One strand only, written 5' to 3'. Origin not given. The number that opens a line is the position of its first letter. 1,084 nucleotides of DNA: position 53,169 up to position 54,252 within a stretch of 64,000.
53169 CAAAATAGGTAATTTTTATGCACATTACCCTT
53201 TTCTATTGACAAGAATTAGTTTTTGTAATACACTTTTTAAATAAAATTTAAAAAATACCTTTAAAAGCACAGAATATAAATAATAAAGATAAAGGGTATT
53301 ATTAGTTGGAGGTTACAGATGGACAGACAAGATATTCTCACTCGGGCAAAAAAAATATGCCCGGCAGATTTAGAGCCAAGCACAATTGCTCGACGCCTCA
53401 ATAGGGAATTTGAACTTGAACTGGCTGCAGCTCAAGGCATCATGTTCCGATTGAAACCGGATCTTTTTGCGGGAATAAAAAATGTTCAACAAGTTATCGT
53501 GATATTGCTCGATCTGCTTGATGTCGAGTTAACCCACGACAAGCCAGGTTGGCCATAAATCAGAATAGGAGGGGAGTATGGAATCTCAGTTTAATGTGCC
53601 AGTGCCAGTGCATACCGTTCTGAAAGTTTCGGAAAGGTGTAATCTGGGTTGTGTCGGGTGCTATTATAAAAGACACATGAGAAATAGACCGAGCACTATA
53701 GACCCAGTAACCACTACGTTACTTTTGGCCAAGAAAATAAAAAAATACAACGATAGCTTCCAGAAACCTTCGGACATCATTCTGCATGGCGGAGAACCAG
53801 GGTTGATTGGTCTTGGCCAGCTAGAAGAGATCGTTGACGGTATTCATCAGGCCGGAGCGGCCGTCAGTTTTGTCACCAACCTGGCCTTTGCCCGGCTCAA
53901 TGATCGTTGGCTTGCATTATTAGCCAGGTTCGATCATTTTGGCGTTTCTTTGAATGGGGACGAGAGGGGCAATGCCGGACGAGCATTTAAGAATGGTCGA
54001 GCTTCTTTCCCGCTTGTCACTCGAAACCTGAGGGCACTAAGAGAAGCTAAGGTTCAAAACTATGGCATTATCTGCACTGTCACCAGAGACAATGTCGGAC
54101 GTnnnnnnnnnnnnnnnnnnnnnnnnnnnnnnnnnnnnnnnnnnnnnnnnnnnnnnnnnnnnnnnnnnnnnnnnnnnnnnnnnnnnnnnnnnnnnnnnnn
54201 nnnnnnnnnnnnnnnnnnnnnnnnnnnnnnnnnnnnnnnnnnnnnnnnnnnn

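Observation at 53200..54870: Compositionally foreign radical SAM/SPASM island with two small ORFs sharing a THDK-x-GW core: candidate RiPP cluster making a Lys/Trp cross-linked peptide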

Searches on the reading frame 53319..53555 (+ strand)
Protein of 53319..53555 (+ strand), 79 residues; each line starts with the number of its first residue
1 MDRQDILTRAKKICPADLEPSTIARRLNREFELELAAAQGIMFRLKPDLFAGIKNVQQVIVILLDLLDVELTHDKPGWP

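Call 4: search_protein_families(library=pfam, proteins=[window:53319-53555:+], max_evalue=1)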
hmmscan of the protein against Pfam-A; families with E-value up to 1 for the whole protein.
window:53319-53555:+ (79 aa): 0 families

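Call 5: search_protein_families(library=ncbifam, proteins=[window:53319-53555:+], max_evalue=1)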
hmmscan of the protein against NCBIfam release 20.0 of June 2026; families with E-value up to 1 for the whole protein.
window:53319-53555:+ (79 aa): 0 families

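Call 13: find_homologous_proteins(query=window:53319-53555:+, max_evalue=10)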
Query window:53319-53555:+ (79 aa): 1 proteins with E <= 10 among 3 candidates.
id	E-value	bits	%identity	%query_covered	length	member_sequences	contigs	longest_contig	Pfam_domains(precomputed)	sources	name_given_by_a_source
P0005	2.8e-44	166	100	100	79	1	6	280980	-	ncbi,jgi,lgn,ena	-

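Call 43: predict_structure(protein=window:53319-53555:+)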
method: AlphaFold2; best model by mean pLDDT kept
length: 79 residues; sequences in the alignment: 1
mean_pLDDT: 70.7   pTM: 0.43
mean pLDDT of the five models: 70.7, 70.6, 66.8, 52.4, 50.0
residues with pLDDT >= 90: 0; 70-90: 54; 50-70: 20; < 50: 5
segments of 3 or more residues with pLDDT < 50: 75-79
pLDDT, mean of each block of 10 residues (from residue 1): 75 71 75 74 69 78 72 49
secondary structure, 60 per line:
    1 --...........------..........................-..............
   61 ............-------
elements in order: H3-13 H20-45 H47-72

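Call 53: fold_search(model_id=the predicted structure, library=pdb)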
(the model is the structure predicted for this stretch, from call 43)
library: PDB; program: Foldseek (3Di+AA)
matches with E <= 10: 60; with E <= 0.001: 0
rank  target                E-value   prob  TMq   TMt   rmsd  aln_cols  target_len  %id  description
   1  4zws_E                1.7e+00  0.16  0.31  0.27   8.8        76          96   18  Crystal Structure of the Bacteriophage T4 recombination mediator protein UvsY, Lattice Type III (released 2016-03-02)
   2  4nb5_A                3.1e+00  0.54  0.51  0.30   3.0        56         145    9  Crystal Structure of a transcriptional regulator (released 2014-04-23)
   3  6dma_G                4.0e+00  0.28  0.50  0.54   7.5        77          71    8  DHD15_closed (released 2018-12-19)
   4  4zws_F                4.0e+00  0.10  0.32  0.28   8.7        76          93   18  Crystal Structure of the Bacteriophage T4 recombination mediator protein UvsY, Lattice Type III (released 2016-03-02)
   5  8keg_A                4.2e+00  0.30  0.51  0.33   9.8        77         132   14  Cyanophage A-1(L) neck/gp5-neck fiber (released 2024-04-17)
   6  8zre_B                4.2e+00  0.23  0.51  0.33  10.2        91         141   18  HBcAg-D4 Fab complex (released 2024-11-13)
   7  8a7h_A                4.5e+00  0.12  0.38  0.12  13.8        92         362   15  Crystal structure of a chimeric LOV-Histidine kinase SB2F1-I66R mutant (light state; asymmetrical variant, trigonal fo (released 2024-01-10)
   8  2gs4_A                4.5e+00  0.11  0.35  0.22   6.1        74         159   12  The crystal structure of the E.coli stress protein YciF. (released 2006-10-17)
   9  4nb5_B                4.8e+00  0.38  0.51  0.29   3.0        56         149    9  Crystal Structure of a transcriptional regulator (released 2014-04-23)
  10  9cfs_A                4.8e+00  0.25  0.50  0.47   8.5        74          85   14  Structure of a 150% lengthened variant of the E. coli ROP protein (released 2025-07-02)
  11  5nik_D                4.8e+00  0.13  0.38  0.13  11.8        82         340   12  Structure of the MacAB-TolC ABC-type tripartite multidrug efflux pump (released 2017-05-24)
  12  8a6x_B                5.0e+00  0.14  0.42  0.12   9.7        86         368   13  Crystal structure of a chimeric LOV-Histidine kinase SB2F1 (asymmetrical variant, trigonal form with long c axis) (released 2024-01-10)
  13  4nb5_C                5.4e+00  0.33  0.50  0.30   2.9        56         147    9  Crystal Structure of a transcriptional regulator (released 2014-04-23)
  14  9fwf_D                5.7e+00  0.15  0.44  0.20  10.4        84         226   15  N-VelcroVax HBcAg with SUMO-Affimer inserted at N-terminus (T=4 VLP) (released 2025-02-26)
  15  7ocw_B                5.7e+00  0.09  0.37  0.21  11.8        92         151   15  Hepatitis B core protein -low secretion phenotype P5T (released 2021-05-26)
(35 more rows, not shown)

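Call 81: search_protein_families(library=padloc, proteins=[window:53319-53555:+], max_evalue=0.01)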
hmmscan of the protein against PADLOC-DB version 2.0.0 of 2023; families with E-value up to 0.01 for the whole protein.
window:53319-53555:+ (79 aa): 0 families

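Call 82: search_protein_families(library=phrogs, proteins=[window:53319-53555:+], max_evalue=0.01)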
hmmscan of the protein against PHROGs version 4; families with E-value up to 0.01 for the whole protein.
window:53319-53555:+ (79 aa): 0 families

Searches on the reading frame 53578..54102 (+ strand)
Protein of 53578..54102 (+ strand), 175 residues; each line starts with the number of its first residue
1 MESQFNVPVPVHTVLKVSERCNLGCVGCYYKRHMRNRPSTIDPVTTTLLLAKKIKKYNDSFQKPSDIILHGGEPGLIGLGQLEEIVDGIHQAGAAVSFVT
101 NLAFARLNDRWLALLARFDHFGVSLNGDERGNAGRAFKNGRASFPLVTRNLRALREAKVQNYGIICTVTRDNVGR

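Call 41: search_protein_families(library=ncbifam, proteins=[window:53578-54102:+], max_evalue=0.01)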
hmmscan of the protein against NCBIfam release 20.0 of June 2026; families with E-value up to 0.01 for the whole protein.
seq(175 aa): 37 families (the best 25 are shown)
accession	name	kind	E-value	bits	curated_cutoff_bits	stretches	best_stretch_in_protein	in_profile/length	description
TIGR04269.1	SAM_SPASM_FxsB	subfamily_domain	3.7e-21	75.6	370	1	14-170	5-172/363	FxsB family cyclophane-forming radical SAM/SPASM peptide maturase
TIGR03942.1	sulfatase_rSAM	equivalog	2e-18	66.6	349.45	1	16-173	6-166/363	anaerobic sulfatase maturase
NF041707.1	rSAM_YhhB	equivalog_domain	1e-17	64.1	445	1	14-168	5-169/369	cyclophane-forming radical SAM/SPASM peptide maturase YhhB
NF041718.1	rSAM_phane_AMC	equivalog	9.1e-17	61.1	425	1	12-174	7-166/362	cyclophane-forming radical SAM peptide maturase AmcB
NF041298.1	rSAM_mat_DynA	equivalog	3e-13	49.5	450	1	13-173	3-164/356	dynobactin maturation radical SAM/SPASM protein DynA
NF047865.1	rSAM_PapB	equivalog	4.4e-12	45.9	340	1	15-173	7-166/330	PapB family radical SAM/SPASM ranthipeptide maturase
TIGR04163.1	rSAM_cobopep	equivalog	1.3e-10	40.6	375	1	15-174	68-226/428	peptide-modifying radical SAM enzyme CbpB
NF038283.1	viperin_w_prok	equivalog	2.9e-10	39.8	180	1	17-154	8-147/281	viperin family antiviral radical SAM protein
TIGR04148.1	GG_samocin_CFB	equivalog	5.4e-10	39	300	1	13-157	19-173/411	radical SAM peptide maturase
NF010321.0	PRK13758.1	equivalog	1.9e-08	33.9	441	1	17-171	11-169/370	anaerobic sulfatase-maturase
TIGR04261.1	rSAM_GlyRichRpt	subfamily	9.9e-08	31.4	310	1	19-172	5-162/363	cyclophane-forming radical SAM/SPASM peptide maturase GrrM/OscB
TIGR04496.1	rSAM_XyeB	equivalog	4.9e-07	28.8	450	1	13-160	6-162/385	cyclophane-forming radical SAM/SPASM peptide maturase XyeB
TIGR03978.1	rSAM_paired_1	equivalog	1.3e-06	27.5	370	1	14-173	86-247/466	His-Xaa-Ser system radical SAM maturase HxsB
NF033640.1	N_Twi_rSAM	subfamily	1.7e-06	27.4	170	1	12-173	112-285/398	twitch domain-containing radical SAM protein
TIGR04317.1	W_rSAM_matur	equivalog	2.6e-06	26.8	380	1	15-161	8-143/349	tungsten cofactor oxidoreductase radical SAM maturase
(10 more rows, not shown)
